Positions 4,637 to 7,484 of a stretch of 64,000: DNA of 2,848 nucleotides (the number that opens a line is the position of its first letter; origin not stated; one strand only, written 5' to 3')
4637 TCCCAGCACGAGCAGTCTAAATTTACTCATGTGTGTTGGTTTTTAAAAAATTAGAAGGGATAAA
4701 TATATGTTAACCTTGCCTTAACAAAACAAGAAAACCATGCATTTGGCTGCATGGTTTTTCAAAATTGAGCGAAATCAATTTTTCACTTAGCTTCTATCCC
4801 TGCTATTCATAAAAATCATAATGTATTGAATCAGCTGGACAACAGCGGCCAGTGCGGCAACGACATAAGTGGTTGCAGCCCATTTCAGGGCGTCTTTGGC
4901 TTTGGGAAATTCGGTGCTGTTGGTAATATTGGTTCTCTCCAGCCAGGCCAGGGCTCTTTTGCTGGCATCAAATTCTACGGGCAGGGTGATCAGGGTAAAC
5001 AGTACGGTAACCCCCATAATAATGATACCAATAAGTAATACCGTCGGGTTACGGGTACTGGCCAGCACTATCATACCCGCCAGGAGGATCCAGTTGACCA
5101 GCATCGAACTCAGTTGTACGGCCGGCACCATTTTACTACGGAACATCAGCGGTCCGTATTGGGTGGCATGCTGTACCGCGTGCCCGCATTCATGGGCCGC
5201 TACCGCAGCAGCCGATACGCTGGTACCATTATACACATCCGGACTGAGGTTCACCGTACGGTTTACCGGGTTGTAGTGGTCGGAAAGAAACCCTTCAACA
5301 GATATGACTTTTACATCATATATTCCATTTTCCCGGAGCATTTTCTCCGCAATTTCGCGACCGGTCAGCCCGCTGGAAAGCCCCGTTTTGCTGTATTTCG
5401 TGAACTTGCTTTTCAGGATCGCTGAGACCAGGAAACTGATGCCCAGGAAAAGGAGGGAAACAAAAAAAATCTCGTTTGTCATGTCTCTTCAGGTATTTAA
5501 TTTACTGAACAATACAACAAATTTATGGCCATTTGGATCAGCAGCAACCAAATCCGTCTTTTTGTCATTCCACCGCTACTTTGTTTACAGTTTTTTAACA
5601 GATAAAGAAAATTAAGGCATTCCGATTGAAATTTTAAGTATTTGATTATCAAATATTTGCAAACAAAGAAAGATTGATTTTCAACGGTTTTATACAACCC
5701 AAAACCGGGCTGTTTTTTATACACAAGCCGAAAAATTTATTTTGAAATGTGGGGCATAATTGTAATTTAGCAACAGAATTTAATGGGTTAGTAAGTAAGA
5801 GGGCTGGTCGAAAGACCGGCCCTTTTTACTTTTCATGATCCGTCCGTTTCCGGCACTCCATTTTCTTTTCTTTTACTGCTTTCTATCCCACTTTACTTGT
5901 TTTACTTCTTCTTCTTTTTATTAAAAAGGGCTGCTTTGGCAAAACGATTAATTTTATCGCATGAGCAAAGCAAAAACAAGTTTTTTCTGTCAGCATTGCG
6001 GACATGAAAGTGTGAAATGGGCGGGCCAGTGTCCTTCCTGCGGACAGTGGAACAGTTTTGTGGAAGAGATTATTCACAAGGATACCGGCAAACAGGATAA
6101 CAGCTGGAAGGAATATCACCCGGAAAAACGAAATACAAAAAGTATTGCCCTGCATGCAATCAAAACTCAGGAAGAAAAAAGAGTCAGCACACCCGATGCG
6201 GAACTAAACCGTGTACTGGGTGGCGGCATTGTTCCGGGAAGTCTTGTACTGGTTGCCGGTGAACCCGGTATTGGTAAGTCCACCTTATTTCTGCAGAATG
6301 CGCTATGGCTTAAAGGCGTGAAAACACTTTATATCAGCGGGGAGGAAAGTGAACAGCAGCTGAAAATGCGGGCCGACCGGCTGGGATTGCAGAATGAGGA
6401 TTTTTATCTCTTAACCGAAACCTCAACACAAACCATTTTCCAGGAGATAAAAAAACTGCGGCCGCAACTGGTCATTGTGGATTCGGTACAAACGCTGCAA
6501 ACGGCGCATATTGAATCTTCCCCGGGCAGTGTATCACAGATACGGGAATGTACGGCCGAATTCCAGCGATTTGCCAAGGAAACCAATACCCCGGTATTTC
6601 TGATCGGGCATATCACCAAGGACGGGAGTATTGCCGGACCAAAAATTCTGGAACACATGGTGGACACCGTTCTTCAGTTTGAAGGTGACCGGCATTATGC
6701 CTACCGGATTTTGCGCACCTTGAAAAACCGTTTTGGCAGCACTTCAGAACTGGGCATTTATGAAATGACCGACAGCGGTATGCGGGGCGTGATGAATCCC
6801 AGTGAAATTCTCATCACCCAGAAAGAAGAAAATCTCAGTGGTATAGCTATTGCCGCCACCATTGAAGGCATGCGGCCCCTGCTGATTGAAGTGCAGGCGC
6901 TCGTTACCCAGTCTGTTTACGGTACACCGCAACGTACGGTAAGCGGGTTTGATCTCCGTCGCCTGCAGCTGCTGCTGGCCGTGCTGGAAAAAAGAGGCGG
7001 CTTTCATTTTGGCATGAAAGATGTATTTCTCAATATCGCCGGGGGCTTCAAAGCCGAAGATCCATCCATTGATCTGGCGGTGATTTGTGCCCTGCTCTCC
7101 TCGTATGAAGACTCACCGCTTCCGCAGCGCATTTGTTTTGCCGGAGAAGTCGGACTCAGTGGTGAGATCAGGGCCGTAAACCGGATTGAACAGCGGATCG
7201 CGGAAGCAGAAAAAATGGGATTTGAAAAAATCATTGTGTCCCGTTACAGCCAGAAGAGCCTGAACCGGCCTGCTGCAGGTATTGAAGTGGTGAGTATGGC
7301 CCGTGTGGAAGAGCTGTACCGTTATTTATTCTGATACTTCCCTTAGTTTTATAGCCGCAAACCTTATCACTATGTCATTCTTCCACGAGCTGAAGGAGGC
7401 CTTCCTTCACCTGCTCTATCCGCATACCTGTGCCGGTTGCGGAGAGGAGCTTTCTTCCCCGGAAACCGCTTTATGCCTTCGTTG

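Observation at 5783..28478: Two distant candidate small RNAs are perfectly complementary over 15 nt (possible sRNA/sponge pair)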

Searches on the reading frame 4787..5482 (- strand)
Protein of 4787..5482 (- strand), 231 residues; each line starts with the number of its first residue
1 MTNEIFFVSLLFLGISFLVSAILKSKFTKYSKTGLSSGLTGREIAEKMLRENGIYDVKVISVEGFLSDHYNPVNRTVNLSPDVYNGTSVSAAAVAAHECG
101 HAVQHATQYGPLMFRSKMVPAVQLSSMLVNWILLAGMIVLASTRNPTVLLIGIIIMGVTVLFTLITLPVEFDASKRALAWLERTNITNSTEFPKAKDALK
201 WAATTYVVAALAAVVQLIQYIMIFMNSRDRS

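Call 63: search_protein_families(library=pfam, proteins=[window:4787-5482:-], max_evalue=0.01)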
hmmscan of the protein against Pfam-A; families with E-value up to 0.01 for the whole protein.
window:4787-5482:- (231 aa): 1 family
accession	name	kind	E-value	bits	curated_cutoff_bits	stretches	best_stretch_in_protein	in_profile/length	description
PF04298.18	Zn_peptidase_2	-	1.8e-86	289.7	27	1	7-224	3-217/218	Putative neutral zinc metallopeptidase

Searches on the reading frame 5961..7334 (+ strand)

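Call 63: search_protein_families(library=pfam, proteins=[window:5961-7334:+], max_evalue=0.01)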
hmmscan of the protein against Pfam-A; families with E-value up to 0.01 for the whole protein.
window:5961-7334:+ (457 aa): 10 families
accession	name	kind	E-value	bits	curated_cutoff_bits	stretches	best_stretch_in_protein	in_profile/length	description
PF13481.12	AAA_25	-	5e-16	59.3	27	1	69-222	9-194/195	AAA domain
PF06745.19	ATPase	-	2.1e-15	57.1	26.6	2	81-147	7-76/231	KaiC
PF13541.12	ChlI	-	2e-11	44.3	27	1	343-428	34-119/121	Subunit ChlI of Mg-chelatase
PF18073.7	Zn_ribbon_LapB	-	2.2e-10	40.5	25.7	1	10-35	3-28/28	Rubredoxin metal binding domain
PF03796.21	DnaB_C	-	1.5e-08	34.8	27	1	81-137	8-66/255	DnaB-like helicase C terminal domain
PF05362.19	Lon_C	-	1e-06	28.9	21.1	1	354-436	95-178/205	Lon protease (S16) C-terminal proteolytic domain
PF13401.12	AAA_22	-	1.4e-06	29.1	27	1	94-217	6-123/130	AAA domain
PF00004.35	AAA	-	0.00055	20.8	21.2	1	96-216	1-106/131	ATPase family associated with various cellular activities (AAA)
PF13479.12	AAA_24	-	0.001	19.4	27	1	96-181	5-78/195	AAA domain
PF25199.1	nSTAND_NTPase5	-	0.0069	16.7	34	0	94-151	42-101/145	Novel STAND NTPase 5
